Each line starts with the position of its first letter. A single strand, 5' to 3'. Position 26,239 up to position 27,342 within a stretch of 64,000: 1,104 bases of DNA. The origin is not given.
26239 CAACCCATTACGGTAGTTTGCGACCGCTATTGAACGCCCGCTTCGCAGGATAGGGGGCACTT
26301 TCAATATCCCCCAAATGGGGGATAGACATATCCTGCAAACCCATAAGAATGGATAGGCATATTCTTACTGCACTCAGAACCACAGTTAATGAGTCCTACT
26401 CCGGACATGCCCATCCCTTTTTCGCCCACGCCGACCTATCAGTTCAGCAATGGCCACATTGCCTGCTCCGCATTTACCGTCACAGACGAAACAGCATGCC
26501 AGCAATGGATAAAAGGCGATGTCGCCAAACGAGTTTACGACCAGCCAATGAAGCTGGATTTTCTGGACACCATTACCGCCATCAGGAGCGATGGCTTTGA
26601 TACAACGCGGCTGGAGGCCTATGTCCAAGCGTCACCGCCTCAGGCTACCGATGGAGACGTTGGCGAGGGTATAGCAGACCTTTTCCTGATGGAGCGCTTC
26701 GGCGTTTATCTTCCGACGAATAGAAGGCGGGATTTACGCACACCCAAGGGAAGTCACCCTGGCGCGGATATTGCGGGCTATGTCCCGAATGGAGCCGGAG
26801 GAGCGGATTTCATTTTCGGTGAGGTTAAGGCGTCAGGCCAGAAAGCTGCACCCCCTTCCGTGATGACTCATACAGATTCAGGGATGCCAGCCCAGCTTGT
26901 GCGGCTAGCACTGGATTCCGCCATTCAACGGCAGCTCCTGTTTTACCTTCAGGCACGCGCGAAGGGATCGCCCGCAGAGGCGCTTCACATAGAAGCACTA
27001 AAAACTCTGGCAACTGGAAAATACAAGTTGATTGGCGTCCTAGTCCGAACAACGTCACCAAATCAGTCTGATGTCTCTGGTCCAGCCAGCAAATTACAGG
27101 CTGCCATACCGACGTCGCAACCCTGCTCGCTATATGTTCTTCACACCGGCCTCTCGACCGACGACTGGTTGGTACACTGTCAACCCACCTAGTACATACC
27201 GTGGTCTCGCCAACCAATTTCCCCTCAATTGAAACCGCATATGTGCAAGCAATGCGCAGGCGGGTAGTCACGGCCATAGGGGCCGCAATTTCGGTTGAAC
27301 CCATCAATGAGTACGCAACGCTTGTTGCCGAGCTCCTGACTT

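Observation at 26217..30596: Low-GC two-gene islet encoding a PD-(D/E)xK-like nuclease and a 1049-aa Ski2-like helicase: candidate anti-phage module (divergent Hachiman or an unclassified relative)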

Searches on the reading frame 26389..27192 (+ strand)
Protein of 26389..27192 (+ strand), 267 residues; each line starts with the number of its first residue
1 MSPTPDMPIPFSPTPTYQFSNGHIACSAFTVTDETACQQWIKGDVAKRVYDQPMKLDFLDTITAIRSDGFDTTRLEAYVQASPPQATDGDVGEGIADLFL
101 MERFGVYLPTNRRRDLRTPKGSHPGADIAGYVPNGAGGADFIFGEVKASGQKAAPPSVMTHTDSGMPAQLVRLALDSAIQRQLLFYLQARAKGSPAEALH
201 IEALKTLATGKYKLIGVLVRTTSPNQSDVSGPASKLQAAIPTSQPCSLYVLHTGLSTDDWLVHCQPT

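Call 3: search_protein_families(library=padloc, proteins=[window:26389-27189:+], max_evalue=1)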
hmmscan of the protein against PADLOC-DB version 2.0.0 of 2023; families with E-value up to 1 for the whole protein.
window:26389-27189:+ (267 aa): 3 families
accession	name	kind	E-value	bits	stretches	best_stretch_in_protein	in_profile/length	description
PDLC04529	PDC-M23A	-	3e-60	201.5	1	7-255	1-247/265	-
PDLC04527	PDC-M23A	-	1.4e-55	186.3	1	15-264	8-258/263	-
PDLC04528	PDC-M23A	-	2.6e-23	81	1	17-221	14-215/265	-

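Call 4: search_protein_families(library=pfam, proteins=[window:26389-27189:+], max_evalue=1)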
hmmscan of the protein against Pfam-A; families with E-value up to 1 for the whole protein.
window:26389-27189:+ (267 aa): 0 families

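Call 5: search_protein_families(library=ncbifam, proteins=[window:26389-27189:+], max_evalue=1)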
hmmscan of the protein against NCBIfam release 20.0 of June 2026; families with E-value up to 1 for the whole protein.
window:26389-27189:+ (267 aa): 0 families

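Call 9: find_homologous_proteins(query=window:26389-27189:+, max_evalue=0.001)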
Query window:26389-27189:+ (267 aa): 23 proteins with E <= 0.001 among 946 candidates.
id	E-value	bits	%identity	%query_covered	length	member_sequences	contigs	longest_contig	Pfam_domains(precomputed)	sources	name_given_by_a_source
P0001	2.0e-177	606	100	100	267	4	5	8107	-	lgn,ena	-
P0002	1.8e-150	518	84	100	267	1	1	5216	-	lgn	-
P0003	6.4e-150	516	84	100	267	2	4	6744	-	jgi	jgi:hypothetical protein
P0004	5.1e-105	369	64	98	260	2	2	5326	-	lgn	-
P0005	1.3e-87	312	55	97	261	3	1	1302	PF08878.17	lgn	-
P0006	4.4e-86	307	54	97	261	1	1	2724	PF08878.17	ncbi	-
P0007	1.5e-85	305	54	97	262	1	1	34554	-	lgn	-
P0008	1.5e-84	302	54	97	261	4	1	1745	-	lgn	-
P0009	1.9e-83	298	53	97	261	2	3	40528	-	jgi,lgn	-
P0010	3.7e-81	291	53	97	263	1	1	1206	PF08878.17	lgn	-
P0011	1.5e-79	285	51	97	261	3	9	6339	-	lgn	-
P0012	1.4e-76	276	49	97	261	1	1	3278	-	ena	-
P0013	2.3e-75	272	48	97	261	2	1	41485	-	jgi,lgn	jgi:hypothetical protein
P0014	2.5e-75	271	50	96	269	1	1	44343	PF08878.17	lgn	-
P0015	3.2e-75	271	49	97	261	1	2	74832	-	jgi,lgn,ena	-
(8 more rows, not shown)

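Call 10: search_solved_structures(query=window:26389-27189:+, max_evalue=10, show_alignments=2)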
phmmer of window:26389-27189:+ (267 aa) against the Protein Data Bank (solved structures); distinct sequences matched with E-value up to 10: 0.

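Call 13: search_solved_structures(query=A1, max_evalue=10, show_alignments=2)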
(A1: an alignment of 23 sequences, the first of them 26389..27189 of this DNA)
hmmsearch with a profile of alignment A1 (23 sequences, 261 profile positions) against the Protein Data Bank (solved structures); distinct sequences matched with E-value up to 10: 4.
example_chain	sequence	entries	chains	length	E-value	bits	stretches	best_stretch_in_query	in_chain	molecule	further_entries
6ozz_A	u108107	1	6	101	0.47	12.7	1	16-94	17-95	UPF0335 protein CC_3319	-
5m1g_A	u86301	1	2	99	0.63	12.3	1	201-248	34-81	Gag protein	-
1o0w_A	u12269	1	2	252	0.78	12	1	57-215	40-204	Ribonuclease III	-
6cfx_A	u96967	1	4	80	0.91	11.8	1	47-94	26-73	UPF0335 protein ASE63_04290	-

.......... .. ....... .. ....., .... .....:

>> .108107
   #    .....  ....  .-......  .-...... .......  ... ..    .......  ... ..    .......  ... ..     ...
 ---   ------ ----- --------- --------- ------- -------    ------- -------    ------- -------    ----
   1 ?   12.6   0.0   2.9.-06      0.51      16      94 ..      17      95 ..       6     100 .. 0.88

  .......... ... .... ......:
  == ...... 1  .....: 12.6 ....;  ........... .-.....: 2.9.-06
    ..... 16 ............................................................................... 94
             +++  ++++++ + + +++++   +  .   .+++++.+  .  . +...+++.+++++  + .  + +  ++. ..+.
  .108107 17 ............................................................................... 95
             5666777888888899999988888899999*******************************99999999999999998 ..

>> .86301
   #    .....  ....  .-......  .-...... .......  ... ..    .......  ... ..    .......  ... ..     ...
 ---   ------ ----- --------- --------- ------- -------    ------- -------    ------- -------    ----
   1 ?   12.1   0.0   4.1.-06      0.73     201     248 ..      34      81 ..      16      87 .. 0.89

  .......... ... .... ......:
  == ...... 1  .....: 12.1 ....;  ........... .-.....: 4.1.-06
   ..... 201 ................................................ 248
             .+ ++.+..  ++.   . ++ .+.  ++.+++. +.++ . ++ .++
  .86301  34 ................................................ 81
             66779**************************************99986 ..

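Call 14: search_protein_families(library=pfam, alignment_id=A1, max_evalue=1)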
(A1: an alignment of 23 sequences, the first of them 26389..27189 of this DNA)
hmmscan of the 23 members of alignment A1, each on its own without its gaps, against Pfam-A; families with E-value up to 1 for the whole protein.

A. member 1, window:26389-27189:+ (267 aa): 0 families

B. families by the number of members that match (of 23 scanned): 7 families
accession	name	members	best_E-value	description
PF08878.16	HamA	7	0.031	HamA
PF14344.12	DUF4397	1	0.025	Domain of unknown function (DUF4397)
PF12771.13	SusD-like_2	1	0.096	Starch-binding associating with outer membrane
PF13265.11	DUF4056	1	0.17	Protein of unknown function (DUF4056)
PF15532.11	Ntox30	1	0.23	Bacterial toxin 30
PF15299.11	ALS2CR8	1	0.28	Amyotrophic lateral sclerosis 2 chromosomal region candidate gene 8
PF01245.26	Ribosomal_L19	1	0.31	Ribosomal protein L19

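Call 16: find_related_loci(query=A1, collection=genome_contigs, flank=10000)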
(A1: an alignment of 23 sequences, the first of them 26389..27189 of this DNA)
Query A1 (267 aa) in genome_contigs; peptide patterns used: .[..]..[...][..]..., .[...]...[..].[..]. (x = any residue, [..] = any of these).
599 stretches matched a pattern (row limit reached: there are more); 227 encode a relative of the query (tblastn E <= 1e-3); the best 80 are kept; 80 distinct loci.
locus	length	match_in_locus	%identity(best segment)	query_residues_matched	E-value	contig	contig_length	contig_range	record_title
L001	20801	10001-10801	94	1-267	5e-173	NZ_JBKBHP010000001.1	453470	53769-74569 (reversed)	MAG: Hylemonella sp. isolate 21H_026.bin.45 NODE_25_length_453470_cov_39.992551, whole genome shotgun sequence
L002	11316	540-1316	49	7-265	1e-84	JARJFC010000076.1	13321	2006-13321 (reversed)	Leptospira sp. 96542 NODE_76_length_13321_cov_47.914886, whole genome shotgun sequence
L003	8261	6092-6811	35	31-261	4e-35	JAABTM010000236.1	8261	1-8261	MAG: Desulfobacteraceae bacterium isolate S23.Bin075 Scaffold_8565, whole genome shotgun sequence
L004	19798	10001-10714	35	33-261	3e-34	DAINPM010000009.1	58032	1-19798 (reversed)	MAG TPA_asm: Bacteroidales bacterium isolate CTOTU18371 NODE_337_length_58032_cov_6.722614, whole genome shotgun sequenc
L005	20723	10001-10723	30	16-252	6e-33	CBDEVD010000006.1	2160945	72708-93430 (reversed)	MAG: Arenicellales bacterium isolate 024ae31b-b524-480c-aba5-61ed3f32f6b3 genome assembly, contig: contig_6, whole genom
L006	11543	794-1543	29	11-259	8e-33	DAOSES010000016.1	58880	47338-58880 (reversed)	MAG TPA_asm: Caldisericia bacterium isolate AMR_MDS_1799 NODE_342_length_58880_cov_18.401258, whole genome shotgun seque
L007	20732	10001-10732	31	17-258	9e-33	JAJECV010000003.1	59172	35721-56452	MAG: Rhodothermales bacterium isolate jk18xAbins.42 k141_1242651, whole genome shotgun sequence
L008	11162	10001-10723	34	30-261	3e-32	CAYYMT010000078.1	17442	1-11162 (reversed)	MAG TPA_asm: uncultured bacterium isolate SRP332253_co1_229 genome assembly, contig: NODE_5308_length_17442_cov_5.597573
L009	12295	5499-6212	32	32-260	3e-30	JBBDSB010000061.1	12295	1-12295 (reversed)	MAG: Cyclobacteriaceae bacterium isolate LejiaC_41_44 Lejia_C_11960_length_12295_cov_21, whole genome shotgun sequence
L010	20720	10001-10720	33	31-261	4e-30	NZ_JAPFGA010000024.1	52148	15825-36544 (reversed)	Galbibacter sp. EGI 63066 spades_K_25_97_24, whole genome shotgun sequence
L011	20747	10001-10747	30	17-261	4e-30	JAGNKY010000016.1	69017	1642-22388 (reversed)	MAG: Bacteroidales bacterium isolate Gw_SlDig_bin_173 Gw_SlDig_476_length_69017_cov_108.976484, whole genome shotgun seq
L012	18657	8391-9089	28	38-260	6e-29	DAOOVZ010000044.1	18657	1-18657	MAG TPA_asm: Candidatus Hydrogenedens sp. isolate AMR_MDS_2428 NODE_2028_length_18657_cov_5.061660, whole genome shotgun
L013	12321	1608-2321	30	33-261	7e-29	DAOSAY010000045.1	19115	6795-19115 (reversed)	MAG TPA_asm: Bacteroidales bacterium isolate AMR_MDS_1897 NODE_2011_length_19115_cov_8.049948, whole genome shotgun sequ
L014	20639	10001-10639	33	17-229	5e-29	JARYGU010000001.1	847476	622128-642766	MAG: Shinella sp. isolate MAG13_BQ12 NODE_1_length_847476_cov_11.643399, whole genome shotgun sequence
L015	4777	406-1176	28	9-261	1e-28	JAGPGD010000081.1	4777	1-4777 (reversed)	MAG: Paludibacteraceae bacterium isolate Gw_SlDig_bin_148 Gw_SlDig_41293_length_4777_cov_27.853978, whole genome shotgun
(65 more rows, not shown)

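Call 17: find_encoding_contigs(protein=window:26389-27192:+, flank=10000, max_places=6)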
Protein window:26389-27192:+ (267 aa): 8 contigs read that carry it; 6 places shown.
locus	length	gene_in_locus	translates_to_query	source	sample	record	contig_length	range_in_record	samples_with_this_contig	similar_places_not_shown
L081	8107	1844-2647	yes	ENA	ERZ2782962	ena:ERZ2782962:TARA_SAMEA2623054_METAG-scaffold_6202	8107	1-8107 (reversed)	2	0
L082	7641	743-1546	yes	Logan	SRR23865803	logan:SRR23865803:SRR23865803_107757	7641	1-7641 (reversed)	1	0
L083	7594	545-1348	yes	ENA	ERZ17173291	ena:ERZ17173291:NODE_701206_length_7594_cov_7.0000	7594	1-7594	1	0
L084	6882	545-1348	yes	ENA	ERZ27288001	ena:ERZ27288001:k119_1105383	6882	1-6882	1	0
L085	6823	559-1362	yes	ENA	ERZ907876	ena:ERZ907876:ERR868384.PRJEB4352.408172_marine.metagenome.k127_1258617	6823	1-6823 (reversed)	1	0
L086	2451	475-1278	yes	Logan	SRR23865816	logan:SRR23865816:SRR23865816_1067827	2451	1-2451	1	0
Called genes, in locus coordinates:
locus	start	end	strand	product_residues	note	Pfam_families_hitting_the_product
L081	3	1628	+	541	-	?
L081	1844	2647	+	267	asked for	-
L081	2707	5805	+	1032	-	PF00270:DEAD, PF04851:ResIII, PF00271:Helicase_C (weak)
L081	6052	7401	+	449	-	-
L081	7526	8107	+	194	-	?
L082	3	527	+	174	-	?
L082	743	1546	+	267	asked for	-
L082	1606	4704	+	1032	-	PF00270:DEAD, PF04851:ResIII, PF00271:Helicase_C (weak)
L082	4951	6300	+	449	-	-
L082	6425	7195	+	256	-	PF00005:ABC_tran, PF13304:AAA_21 (faint), PF12399:BCA_ABC_TP_C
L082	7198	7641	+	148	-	?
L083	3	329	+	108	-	?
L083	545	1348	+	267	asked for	-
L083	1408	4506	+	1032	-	PF00270:DEAD, PF04851:ResIII, PF00271:Helicase_C (weak)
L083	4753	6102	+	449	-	-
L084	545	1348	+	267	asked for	-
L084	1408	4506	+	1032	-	PF00270:DEAD, PF04851:ResIII, PF00271:Helicase_C (weak)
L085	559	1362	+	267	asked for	-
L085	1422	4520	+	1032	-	PF00270:DEAD, PF04851:ResIII, PF00271:Helicase_C (weak)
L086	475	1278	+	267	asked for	-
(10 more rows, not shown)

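Call 18: predict_structure(alignment_id=A1)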
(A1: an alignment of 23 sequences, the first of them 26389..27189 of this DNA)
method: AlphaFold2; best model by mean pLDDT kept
length: 267 residues; sequences in the alignment: 23
mean_pLDDT: 89.5   pTM: 0.88
mean pLDDT of the five models: 89.5, 89.2, 89.2, 88.6, 85.4
residues with pLDDT >= 90: 194; 70-90: 52; 50-70: 11; < 50: 10
segments of 3 or more residues with pLDDT < 50: 118-123
pLDDT, mean of each block of 10 residues (from residue 1): 69 96 97 94 92 87 96 92 88 95 90 51 69 92 94 93 92 92 89 89 95 96 95 96 96 92 87
secondary structure, 60 per line:
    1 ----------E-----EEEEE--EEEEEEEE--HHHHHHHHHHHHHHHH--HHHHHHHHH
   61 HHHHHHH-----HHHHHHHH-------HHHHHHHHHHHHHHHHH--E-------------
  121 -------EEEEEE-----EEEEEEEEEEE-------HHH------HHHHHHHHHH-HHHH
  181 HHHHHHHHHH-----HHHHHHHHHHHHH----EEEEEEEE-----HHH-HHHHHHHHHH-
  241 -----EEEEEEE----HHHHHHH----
elements in order: E17-21 E24-31 H34-49 H52-67 H73-80 H88-104 E128-133 E139-149 H166-175 H177-190 H196-208 E213-220 H230-239 E246-252 H257-263

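Call 22: fold_search(model_id=the predicted structure, library=pdb)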
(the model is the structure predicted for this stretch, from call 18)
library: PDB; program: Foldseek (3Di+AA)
matches with E <= 10: 874; with E <= 0.001: 1
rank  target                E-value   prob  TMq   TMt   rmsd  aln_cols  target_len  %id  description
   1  8vxy_A                2.6e-04  1.00  0.51  0.54   6.3       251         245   14  Structure of HamA(E138A,K140A)B-plasmid DNA complex from the Escherichia coli Hachiman defense system (released 2024-03-13)
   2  1wtd_B                1.2e-02  0.41  0.24  0.24  14.4       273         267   11  Crystal structure of type II restrcition endonuclease, EcoO109I DNA-free form (released 2004-12-14)
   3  7d3y_B                2.5e-02  0.11  0.13  0.11  21.4       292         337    9  Crystal structure of the osPHR2-osSPX2 complex (released 2021-10-06)
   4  5iit_C                8.6e-02  0.06  0.13  0.10  26.6       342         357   10  Structure of SPX domain of the yeast inorganic polyphophate polymerase Vtc4 crystallized by carrier-driven crystalliza (released 2016-04-27)
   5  8chb_A                1.3e-01  0.07  0.14  0.08  17.4       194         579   13  Inward-facing conformation of the ABC transporter BmrA C436S/A582C cross-linked mutant (released 2023-12-20)
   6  5iit_B                2.2e-01  0.04  0.13  0.10  26.9       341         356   11  Structure of SPX domain of the yeast inorganic polyphophate polymerase Vtc4 crystallized by carrier-driven crystalliza (released 2016-04-27)
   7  7ny6                  3.1e-01  0.08  0.13  0.18  18.0       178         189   11  Crystal structure of the Capsaspora owczarzaki macroH2A macrodomain (released 2021-11-24)
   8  3fs5                  4.2e-01  0.14  0.13  0.20   7.2        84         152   24  Crystal structure of Saccharomyces cerevisiae Ygr203w, a homolog of single-domain rhodanese and Cdc25 phosphatase cataly (released 2009-06-23)
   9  8ety                  4.2e-01  0.07  0.16  0.16  12.9       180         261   10  Ancestral PETase 35_442 (released 2023-11-01)
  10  2d3w_B                4.2e-01  0.04  0.12  0.13  18.6       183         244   10  Crystal Structure of Escherichia coli SufC, an ATPase compenent of the SUF iron-sulfur cluster assembly machinery (released 2006-01-17)
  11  5lnc_A                4.4e-01  0.03  0.13  0.10  23.0       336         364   12  Structure of SPX domain of the yeast inorganic polyphophate polymerase Vtc4 crystallized by carrier-driven crystalliza (released 2016-11-09)
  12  7tjj_C                5.3e-01  0.11  0.18  0.11  10.5       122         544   15  S. cerevisiae ORC bound to 84 bp ARS1 DNA and Cdc6 (state 1) with docked Orc6 N-terminal domain (released 2022-10-05)
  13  8k0g_E                5.3e-01  0.06  0.15  0.12  16.0       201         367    7  Cryo-EM structure of human 26S RP (Ed state) bound to K11/K48-branched ubiquitin (Ub) chain composed of four Ub. (released 2025-01-22)
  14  7vgf_A                5.6e-01  0.05  0.12  0.07  15.1       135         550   11  cryo-EM structure of AMP-PNP bound human ABCB7 (released 2022-02-16)
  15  6b75_B                5.6e-01  0.04  0.11  0.07  16.8       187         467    7  Crystal Structure of human NAMPT in complex with NVP-LOQ594 (released 2018-10-03)
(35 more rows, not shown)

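Call 46: search_protein_families(library=pfam, alignment_id=A2, max_evalue=0.01)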
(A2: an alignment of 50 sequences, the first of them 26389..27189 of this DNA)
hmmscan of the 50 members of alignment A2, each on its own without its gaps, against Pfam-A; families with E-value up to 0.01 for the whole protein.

A. member 1, window:26389-27189:+ (267 aa): 0 families

B. families by the number of members that match (of 50 scanned): 0 families

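Call 47: search_protein_families(library=padloc, alignment_id=A2, max_evalue=0.001)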
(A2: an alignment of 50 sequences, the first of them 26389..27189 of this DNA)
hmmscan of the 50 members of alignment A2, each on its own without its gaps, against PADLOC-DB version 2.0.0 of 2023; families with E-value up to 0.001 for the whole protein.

A. member 1, window:26389-27189:+ (267 aa): 3 families
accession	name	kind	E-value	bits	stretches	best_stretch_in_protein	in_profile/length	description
PDLC04529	PDC-M23A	-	3e-60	201.5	1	7-255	1-247/265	-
PDLC04527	PDC-M23A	-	1.4e-55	186.3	1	15-264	8-258/263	-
PDLC04528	PDC-M23A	-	2.6e-23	81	1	17-221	14-215/265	-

B. families by the number of members that match (of 50 scanned): 6 families
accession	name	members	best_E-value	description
PDLC04529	PDC-M23A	50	1.8e-106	-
PDLC04527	PDC-M23A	50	2.8e-97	-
PDLC04528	PDC-M23A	50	1.6e-39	-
PDLC03852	LmuA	2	1.6e-06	-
PDLC00159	HamA1|HamA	1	3.8e-05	DUF1837 domain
PDLC03857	LmuA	1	0.0002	-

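Call 48: search_solved_structures(query=A2, max_evalue=1, show_alignments=1)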
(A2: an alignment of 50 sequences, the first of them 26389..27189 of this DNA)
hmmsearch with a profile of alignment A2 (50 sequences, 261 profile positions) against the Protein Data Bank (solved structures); distinct sequences matched with E-value up to 1: 2.
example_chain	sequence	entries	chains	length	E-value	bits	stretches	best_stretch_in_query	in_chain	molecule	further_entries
4yoo_A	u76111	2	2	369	0.83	11.9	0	161-228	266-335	Retinoblastoma-like protein 1,Retinoblastoma-like protein 1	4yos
4yoz_A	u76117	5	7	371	0.84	11.9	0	161-228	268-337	Retinoblastoma-like protein 1,Retinoblastoma-like protein 1 | Retinoblastoma-like protein 1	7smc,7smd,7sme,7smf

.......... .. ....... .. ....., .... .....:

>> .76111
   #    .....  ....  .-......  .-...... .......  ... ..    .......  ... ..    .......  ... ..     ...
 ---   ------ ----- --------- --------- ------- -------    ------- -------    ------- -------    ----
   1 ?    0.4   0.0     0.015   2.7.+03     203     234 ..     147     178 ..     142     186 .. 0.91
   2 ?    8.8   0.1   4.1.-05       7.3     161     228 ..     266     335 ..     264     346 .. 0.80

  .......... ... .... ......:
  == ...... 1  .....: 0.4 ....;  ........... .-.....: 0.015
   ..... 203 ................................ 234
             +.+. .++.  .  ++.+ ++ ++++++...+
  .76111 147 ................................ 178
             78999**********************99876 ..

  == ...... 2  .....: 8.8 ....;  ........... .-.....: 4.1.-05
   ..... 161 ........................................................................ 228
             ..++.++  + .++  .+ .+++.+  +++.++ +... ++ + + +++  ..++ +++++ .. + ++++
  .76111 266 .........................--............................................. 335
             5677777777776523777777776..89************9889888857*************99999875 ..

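Call 66: search_dna_similar(query=window:26389-27189:+, collection=plasmids, mode=protein, max_rows=15)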
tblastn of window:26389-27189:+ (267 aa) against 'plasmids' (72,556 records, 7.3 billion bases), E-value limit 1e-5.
No match.

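Call 67: search_dna_similar(query=window:26389-27189:+, collection=phages, mode=protein, max_rows=10)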
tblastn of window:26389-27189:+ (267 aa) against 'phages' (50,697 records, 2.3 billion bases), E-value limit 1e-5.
No match.

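Call 78: search_protein_representatives(alignment_id=A1)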
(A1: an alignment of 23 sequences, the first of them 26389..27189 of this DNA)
Query: 23 sequences, 261 profile positions. Proteins with E-value up to 0.001 (for the whole library): 497; up to 1e-10: 377; up to 1e-30: 210. The best 150 are listed.
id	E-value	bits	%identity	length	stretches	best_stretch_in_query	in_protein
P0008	3.0e-121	419.9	-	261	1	1-260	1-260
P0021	9.9e-105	365.7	-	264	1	1-259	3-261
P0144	1.5e-92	325.8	-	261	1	1-260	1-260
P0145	2.7e-80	285.7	-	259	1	2-259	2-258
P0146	3.1e-74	265.8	-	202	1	60-260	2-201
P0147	1.5e-57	211.1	-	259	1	3-260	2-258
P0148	4.7e-56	206.2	-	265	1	9-254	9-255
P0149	1.2e-54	201.5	-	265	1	8-255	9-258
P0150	2.0e-53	197.6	-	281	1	11-259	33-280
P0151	6.0e-53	196.0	-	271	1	7-257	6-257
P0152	1.3e-52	194.8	-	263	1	4-252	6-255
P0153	7.7e-52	192.4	-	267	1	10-253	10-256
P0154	1.7e-51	191.2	-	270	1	8-258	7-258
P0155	2.9e-51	190.5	-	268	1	1-252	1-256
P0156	3.4e-51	190.3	-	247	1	11-255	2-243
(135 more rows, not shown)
